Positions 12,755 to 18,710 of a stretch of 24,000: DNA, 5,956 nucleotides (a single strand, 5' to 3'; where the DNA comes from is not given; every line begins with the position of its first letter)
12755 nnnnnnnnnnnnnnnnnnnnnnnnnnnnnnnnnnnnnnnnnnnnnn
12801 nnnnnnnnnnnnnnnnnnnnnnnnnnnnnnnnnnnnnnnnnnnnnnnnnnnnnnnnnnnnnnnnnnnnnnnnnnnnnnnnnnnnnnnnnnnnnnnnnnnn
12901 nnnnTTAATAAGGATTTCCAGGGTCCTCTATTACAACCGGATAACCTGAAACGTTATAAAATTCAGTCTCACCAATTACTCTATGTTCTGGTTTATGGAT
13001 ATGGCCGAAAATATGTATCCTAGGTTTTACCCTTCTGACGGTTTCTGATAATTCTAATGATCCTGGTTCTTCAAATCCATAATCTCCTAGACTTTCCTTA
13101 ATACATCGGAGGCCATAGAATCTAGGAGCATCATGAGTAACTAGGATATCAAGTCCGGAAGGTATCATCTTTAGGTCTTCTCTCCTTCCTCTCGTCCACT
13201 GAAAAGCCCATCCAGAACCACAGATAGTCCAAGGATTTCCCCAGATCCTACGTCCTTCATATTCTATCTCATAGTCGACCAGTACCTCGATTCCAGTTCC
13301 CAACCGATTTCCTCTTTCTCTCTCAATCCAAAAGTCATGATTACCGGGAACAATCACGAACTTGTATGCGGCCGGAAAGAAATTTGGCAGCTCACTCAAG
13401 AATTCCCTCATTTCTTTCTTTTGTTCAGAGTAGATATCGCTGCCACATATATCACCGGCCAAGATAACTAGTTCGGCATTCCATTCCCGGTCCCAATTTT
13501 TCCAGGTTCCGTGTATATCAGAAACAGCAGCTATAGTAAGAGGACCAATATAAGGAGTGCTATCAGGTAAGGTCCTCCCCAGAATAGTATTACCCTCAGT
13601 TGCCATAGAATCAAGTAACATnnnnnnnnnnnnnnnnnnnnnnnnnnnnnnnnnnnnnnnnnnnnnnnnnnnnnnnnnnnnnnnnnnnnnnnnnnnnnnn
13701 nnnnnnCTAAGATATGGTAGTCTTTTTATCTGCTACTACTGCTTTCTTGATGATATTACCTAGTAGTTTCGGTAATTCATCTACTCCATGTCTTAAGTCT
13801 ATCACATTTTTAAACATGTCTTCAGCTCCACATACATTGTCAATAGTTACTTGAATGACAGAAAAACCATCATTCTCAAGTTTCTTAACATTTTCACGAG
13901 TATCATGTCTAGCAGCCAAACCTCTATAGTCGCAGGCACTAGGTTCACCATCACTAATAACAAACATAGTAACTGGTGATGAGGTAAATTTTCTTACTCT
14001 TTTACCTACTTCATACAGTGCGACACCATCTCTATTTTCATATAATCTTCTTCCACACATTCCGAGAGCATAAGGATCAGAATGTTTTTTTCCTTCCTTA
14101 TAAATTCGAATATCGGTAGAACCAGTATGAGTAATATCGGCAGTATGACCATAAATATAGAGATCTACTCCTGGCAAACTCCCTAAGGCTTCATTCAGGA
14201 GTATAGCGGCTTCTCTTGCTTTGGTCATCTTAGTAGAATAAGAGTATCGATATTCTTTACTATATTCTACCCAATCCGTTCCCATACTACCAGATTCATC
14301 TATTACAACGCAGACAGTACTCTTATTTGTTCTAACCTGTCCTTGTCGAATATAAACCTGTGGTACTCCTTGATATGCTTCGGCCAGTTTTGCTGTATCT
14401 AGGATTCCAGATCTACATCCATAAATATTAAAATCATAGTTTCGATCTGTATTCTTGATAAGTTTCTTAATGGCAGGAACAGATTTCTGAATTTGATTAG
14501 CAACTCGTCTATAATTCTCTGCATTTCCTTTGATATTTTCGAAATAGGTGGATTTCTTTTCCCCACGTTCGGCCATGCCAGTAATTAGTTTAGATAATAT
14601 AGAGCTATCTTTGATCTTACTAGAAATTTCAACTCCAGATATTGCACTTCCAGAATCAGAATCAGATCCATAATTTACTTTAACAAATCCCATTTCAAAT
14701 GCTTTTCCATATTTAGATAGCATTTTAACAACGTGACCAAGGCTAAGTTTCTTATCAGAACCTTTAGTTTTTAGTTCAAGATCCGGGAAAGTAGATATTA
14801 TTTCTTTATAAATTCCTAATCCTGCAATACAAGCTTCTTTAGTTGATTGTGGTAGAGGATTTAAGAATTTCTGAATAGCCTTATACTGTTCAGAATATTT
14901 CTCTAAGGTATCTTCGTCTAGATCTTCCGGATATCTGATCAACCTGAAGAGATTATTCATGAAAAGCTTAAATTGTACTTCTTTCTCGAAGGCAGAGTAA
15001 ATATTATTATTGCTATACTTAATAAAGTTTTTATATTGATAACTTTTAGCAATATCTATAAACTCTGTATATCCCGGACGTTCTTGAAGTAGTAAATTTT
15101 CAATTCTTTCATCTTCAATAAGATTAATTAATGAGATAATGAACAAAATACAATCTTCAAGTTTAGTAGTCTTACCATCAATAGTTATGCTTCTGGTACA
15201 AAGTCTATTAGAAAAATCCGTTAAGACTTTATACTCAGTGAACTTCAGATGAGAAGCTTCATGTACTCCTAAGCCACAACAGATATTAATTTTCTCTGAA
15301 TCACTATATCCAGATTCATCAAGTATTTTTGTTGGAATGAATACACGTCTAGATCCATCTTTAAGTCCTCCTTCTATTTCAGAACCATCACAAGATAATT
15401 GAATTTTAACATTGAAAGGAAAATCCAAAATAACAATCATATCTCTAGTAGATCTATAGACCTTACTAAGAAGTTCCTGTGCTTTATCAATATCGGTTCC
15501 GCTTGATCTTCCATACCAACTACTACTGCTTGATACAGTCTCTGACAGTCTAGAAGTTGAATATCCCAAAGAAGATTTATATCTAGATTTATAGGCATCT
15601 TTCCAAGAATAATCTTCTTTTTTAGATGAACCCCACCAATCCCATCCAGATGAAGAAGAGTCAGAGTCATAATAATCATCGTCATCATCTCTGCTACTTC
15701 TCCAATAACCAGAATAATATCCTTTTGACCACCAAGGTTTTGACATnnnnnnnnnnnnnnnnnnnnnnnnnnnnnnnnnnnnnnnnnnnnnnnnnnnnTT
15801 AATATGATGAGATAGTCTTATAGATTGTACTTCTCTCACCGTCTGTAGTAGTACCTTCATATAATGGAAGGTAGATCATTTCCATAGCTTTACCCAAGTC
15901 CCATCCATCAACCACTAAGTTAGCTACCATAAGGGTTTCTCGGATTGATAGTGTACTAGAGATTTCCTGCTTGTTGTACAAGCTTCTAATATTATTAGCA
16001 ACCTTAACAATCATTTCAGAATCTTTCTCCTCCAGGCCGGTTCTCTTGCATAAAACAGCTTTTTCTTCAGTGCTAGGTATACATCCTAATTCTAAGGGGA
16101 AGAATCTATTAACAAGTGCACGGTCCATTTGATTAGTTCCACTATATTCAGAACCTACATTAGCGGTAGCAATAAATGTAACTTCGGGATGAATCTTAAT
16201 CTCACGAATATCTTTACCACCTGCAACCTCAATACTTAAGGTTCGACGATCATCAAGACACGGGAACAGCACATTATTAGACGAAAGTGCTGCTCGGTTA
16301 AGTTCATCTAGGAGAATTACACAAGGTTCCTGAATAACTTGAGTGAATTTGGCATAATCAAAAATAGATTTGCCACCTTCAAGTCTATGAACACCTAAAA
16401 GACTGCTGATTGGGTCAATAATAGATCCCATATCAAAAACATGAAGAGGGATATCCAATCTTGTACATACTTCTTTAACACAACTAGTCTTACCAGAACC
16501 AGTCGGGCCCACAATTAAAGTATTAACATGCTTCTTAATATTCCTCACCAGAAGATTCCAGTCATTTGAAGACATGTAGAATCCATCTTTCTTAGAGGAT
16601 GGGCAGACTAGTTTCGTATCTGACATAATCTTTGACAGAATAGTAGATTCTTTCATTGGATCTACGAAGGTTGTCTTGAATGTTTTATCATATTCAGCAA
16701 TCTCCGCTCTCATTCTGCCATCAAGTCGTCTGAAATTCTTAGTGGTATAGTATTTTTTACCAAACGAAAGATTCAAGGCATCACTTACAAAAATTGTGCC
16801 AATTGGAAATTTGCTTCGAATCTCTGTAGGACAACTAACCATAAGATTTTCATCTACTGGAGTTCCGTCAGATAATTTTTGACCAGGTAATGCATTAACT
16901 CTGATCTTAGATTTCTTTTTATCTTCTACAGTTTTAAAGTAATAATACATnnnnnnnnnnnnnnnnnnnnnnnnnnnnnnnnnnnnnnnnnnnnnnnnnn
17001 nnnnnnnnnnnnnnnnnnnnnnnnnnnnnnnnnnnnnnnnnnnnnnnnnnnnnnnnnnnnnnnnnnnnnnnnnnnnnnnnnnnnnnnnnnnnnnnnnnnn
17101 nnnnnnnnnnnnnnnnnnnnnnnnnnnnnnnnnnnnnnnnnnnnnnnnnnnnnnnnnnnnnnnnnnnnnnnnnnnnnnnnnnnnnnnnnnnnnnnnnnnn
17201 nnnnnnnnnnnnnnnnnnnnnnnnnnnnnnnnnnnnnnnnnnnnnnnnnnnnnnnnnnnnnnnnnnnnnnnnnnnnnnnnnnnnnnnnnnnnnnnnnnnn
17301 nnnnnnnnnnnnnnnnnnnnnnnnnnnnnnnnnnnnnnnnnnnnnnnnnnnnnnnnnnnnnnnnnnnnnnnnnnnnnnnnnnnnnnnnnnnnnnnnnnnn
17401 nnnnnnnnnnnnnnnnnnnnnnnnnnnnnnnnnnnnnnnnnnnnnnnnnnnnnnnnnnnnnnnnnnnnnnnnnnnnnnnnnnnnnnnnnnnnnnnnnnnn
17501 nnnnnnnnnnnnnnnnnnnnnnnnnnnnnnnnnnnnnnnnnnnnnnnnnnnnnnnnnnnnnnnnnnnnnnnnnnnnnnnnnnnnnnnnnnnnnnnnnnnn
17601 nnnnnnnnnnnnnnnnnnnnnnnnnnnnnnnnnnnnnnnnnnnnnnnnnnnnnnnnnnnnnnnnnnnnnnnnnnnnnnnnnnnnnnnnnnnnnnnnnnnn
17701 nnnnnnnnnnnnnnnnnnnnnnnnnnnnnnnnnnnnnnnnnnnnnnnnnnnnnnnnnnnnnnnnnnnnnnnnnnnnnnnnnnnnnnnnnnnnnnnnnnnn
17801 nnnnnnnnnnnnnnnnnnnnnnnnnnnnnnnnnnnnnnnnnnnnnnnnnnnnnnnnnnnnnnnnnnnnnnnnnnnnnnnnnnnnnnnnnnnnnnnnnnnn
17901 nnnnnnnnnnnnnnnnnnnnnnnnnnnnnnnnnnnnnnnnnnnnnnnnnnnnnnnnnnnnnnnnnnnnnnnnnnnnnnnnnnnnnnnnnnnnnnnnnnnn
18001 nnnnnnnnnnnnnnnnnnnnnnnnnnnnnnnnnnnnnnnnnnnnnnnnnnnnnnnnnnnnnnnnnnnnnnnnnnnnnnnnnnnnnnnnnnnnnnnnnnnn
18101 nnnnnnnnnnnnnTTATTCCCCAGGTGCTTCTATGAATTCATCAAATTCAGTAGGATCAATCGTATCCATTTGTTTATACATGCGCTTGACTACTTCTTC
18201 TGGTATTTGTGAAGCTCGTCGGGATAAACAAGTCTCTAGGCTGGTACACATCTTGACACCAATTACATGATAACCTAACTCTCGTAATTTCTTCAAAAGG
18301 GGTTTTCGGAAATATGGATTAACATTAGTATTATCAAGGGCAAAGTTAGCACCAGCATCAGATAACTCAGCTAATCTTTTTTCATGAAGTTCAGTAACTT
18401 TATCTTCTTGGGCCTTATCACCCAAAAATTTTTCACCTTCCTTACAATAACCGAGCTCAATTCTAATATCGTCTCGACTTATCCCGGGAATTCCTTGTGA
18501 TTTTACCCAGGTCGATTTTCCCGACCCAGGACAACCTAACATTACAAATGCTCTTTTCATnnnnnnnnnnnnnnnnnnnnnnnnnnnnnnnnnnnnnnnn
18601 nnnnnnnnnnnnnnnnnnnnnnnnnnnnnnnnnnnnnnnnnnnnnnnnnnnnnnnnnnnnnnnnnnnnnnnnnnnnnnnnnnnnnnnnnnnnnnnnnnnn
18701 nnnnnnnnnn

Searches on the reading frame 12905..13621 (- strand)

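Call 8: search_protein_families(library=pfam, proteins=[window:12905-13621:-], max_evalue=0.01)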
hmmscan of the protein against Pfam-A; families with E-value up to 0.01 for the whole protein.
window:12905-13621:- (238 aa): 2 families
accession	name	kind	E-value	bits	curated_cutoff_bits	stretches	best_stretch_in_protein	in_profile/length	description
PF00149.33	Metallophos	-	2.1e-12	48.3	21.5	1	29-211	2-191/191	Calcineurin-like phosphoesterase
PF12850.12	Metallophos_2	-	1.3e-07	32.1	27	1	29-223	2-131/154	Calcineurin-like phosphoesterase superfamily domain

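Call 30: search_protein_families(library=padloc, proteins=[window:12905-13621:-], max_evalue=0.01)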
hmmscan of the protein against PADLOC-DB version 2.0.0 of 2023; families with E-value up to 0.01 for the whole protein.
window:12905-13621:- (238 aa): 1 family
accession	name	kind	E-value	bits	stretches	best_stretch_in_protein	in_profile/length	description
PDLC04908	PDC-S10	-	4.7e-38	128.7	1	28-225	10-199/223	-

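Call 71: search_protein_families(library=ncbifam, proteins=[window:12905-13621:-], max_evalue=0.01)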
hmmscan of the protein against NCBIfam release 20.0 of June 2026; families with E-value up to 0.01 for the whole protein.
window:12905-13621:- (238 aa): 4 families
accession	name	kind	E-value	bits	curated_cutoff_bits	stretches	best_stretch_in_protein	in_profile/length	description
NF053862.1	DS9_1_antiphage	equivalog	0.00026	20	420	1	49-102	241-294/486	anti-phage phosphoesterase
TIGR00040.1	yfcE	subfamily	0.0014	18.7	56.25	0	30-97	3-63/158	YfcE family phosphodiesterase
NF053861.1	DS8_antiphage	equivalog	0.0017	16.1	790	1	35-97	20-85/994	anti-phage protein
TIGR03729.1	acc_ester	subfamily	0.0099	15.3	148.25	0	187-223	197-234/239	putative phosphoesterase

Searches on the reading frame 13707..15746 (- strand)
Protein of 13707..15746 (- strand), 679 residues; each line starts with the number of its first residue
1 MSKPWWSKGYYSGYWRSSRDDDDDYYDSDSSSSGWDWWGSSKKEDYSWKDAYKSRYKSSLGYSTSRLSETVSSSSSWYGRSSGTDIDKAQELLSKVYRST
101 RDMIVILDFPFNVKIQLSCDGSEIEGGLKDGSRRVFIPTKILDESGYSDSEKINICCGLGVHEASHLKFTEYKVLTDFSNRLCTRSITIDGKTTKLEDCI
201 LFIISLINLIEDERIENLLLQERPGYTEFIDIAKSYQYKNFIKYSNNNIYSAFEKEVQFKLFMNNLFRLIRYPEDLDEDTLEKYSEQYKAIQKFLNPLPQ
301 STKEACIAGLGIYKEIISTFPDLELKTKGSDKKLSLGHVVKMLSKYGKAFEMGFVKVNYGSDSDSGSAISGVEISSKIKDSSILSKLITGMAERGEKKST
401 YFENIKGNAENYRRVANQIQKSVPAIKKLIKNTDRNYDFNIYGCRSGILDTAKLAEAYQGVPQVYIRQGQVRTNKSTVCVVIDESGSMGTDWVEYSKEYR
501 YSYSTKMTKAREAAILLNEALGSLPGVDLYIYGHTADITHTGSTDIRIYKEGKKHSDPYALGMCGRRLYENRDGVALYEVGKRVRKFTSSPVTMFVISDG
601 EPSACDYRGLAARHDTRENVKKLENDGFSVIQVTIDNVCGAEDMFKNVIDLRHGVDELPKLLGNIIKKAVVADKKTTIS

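Call 8: search_protein_families(library=pfam, proteins=[window:13707-15746:-], max_evalue=0.01)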
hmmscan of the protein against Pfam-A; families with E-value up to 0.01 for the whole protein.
window:13707-15746:- (679 aa): 0 families

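Call 13: search_protein_families(library=phrogs, proteins=[window:13707-15746:-], max_evalue=0.001)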
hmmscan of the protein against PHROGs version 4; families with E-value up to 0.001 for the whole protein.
window:13707-15746:- (679 aa): 1 family
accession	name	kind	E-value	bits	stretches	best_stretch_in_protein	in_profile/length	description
phrog_1576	-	unknown function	1.5e-07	31.4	0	568-662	630-719/729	-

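Call 30: search_protein_families(library=padloc, proteins=[window:13707-15746:-], max_evalue=0.01)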
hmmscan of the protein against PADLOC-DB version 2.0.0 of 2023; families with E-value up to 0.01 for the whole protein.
window:13707-15746:- (679 aa): 0 families

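Call 71: search_protein_families(library=ncbifam, proteins=[window:13707-15746:-], max_evalue=0.01)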
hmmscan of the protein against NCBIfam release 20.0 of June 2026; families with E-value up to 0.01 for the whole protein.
window:13707-15746:- (679 aa): 0 families

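Call 72: search_solved_structures(query=window:13707-15743:-, max_evalue=1)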
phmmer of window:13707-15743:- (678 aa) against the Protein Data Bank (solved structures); distinct sequences matched with E-value up to 1: 0.

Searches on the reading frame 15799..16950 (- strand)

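Call 8: search_protein_families(library=pfam, proteins=[window:15799-16950:-], max_evalue=0.01)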
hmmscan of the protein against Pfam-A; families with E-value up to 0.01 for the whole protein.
window:15799-16950:- (383 aa): 11 families
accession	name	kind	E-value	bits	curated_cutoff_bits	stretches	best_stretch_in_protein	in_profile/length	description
PF07728.20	AAA_5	-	1.1e-14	55.1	22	1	144-283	2-139/139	AAA domain (dynein-related subfamily)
PF00004.35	AAA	-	1.4e-11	45.4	21.2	1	145-283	2-123/131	ATPase family associated with various cellular activities (AAA)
PF08406.16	CbbQ_C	-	4.7e-07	30.4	20.6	1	296-358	1-62/85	CbbQ/NirQ/NorQ C-terminal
PF07724.20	AAA_2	-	3.5e-06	27.6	27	1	140-276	2-136/166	AAA domain (Cdc48 subfamily)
PF13191.12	AAA_16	-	0.00014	22.9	32.6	0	143-166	26-49/167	AAA ATPase domain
PF12775.13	AAA_7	-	0.00031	20.8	25.8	1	135-166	27-58/181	P-loop containing dynein motor region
PF07726.17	AAA_3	-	0.00034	21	27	1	145-284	3-130/131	ATPase family associated with various cellular activities (AAA)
PF20030.5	bpMoxR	-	0.00091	18.8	27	1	140-280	30-162/205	MoxR domain in the MoxR-vWA-beta-propeller ternary systems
PF05496.18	RuvB_N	-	0.0012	19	27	0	144-261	36-137/159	Holliday junction DNA helicase RuvB P-loop domain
PF01580.24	FtsK_SpoIIIE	-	0.0034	17.3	24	1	133-159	30-57/221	FtsK/SpoIIIE family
PF00437.27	T2SSE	-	0.0087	15.2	24.9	0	77-165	80-166/370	Type II/IV secretion system protein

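Call 30: search_protein_families(library=padloc, proteins=[window:15799-16950:-], max_evalue=0.01)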
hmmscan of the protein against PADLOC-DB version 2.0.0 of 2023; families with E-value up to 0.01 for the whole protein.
window:15799-16950:- (383 aa): 6 families
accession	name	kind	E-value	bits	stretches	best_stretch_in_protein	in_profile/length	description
PDLC02196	IetA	-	3.3e-10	37.9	1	132-218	113-190/374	-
PDLC02195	IetA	-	1.3e-06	26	1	133-218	129-205/395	-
PDLC04232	IetA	-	2.7e-06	25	1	138-218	113-184/330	-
PDLC04231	IetA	-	0.00025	18.9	1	143-218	119-185/262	-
PDLC04140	mad8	-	0.00045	17.8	1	136-165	22-51/314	mads_8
PDLC04135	mad3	-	0.0057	14.2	0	144-164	25-45/374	mads_3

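Call 71: search_protein_families(library=ncbifam, proteins=[window:15799-16950:-], max_evalue=0.01)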
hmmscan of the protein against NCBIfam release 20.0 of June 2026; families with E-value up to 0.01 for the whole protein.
window:15799-16950:- (383 aa): 12 families
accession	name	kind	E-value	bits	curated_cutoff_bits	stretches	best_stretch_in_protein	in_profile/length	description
TIGR02640.1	gas_vesic_GvpN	equivalog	4.2e-18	65.8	266.8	1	201-347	98-237/262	gas vesicle protein GvpN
NF042959.1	IteA_antiphage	equivalog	3.6e-09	36.2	510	1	133-220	117-195/367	anti-phage ATPase IteA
TIGR02639.1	ClpA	equivalog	1.5e-07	30.1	993.15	1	142-275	488-616/734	ATP-dependent Clp protease ATP-binding subunit ClpA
NF008263.0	PRK11034.1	equivalog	3.9e-05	21.7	1350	1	143-249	490-597/758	ATP-dependent Clp protease ATP-binding subunit ClpA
NF003745.1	PRK05342.1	equivalog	7.3e-05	21.8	359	1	141-177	109-145/418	ATP-dependent Clp protease ATP-binding subunit ClpX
TIGR00382.1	clpX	equivalog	0.00023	20.3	370.75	1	141-177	117-153/414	ATP-dependent protease ATP-binding subunit ClpX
TIGR02928.1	TIGR02928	subfamily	0.0022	16.9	181.3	1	141-166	40-65/366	orc1/cdc6 family replication initiation protein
NF033607.0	disagg_AAA_ClpG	exception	0.003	15.5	1900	1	144-270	625-749/932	AAA family protein disaggregase ClpG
NF000868.0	PRK00080.1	equivalog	0.0054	15.7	282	0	144-260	54-154/330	Holliday junction branch migration DNA helicase RuvB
NF010469.0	PRK13894.1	subfamily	0.0078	15.6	508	0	126-162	134-170/320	conjugal transfer ATPase TrbB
TIGR02782.1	TrbB_P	equivalog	0.0083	15.4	304.55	0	125-164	120-159/303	P-type conjugative transfer ATPase TrbB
TIGR00635.1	ruvB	equivalog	0.0087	15.1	299.05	0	144-265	33-139/305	Holliday junction branch migration DNA helicase RuvB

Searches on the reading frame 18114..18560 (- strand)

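Call 8: search_protein_families(library=pfam, proteins=[window:18114-18560:-], max_evalue=0.01)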
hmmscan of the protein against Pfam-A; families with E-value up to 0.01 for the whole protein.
window:18114-18560:- (148 aa): 2 families
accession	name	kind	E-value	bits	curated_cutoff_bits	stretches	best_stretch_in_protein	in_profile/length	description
PF13671.12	AAA_33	-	1e-13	52.3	27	1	5-130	2-139/143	AAA domain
PF06414.18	Zeta_toxin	-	0.00043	20.2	22.3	1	6-128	20-163/199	Zeta toxin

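Call 30: search_protein_families(library=padloc, proteins=[window:18114-18560:-], max_evalue=0.01)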
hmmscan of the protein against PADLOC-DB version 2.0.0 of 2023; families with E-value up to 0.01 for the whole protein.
window:18114-18560:- (148 aa): 0 families

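Call 71: search_protein_families(library=ncbifam, proteins=[window:18114-18560:-], max_evalue=0.01)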
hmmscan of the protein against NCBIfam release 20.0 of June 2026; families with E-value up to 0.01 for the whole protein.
window:18114-18560:- (148 aa): 2 families
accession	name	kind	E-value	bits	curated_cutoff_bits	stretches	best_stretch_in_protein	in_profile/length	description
TIGR03574.1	selen_PSTK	equivalog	1.8e-09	37.4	290.5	1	6-135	3-136/249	L-seryl-tRNA(Sec) kinase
TIGR04075.1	bacter_Pnkp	equivalog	0.00022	19.5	750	1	6-131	12-137/851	polynucleotide kinase-phosphatase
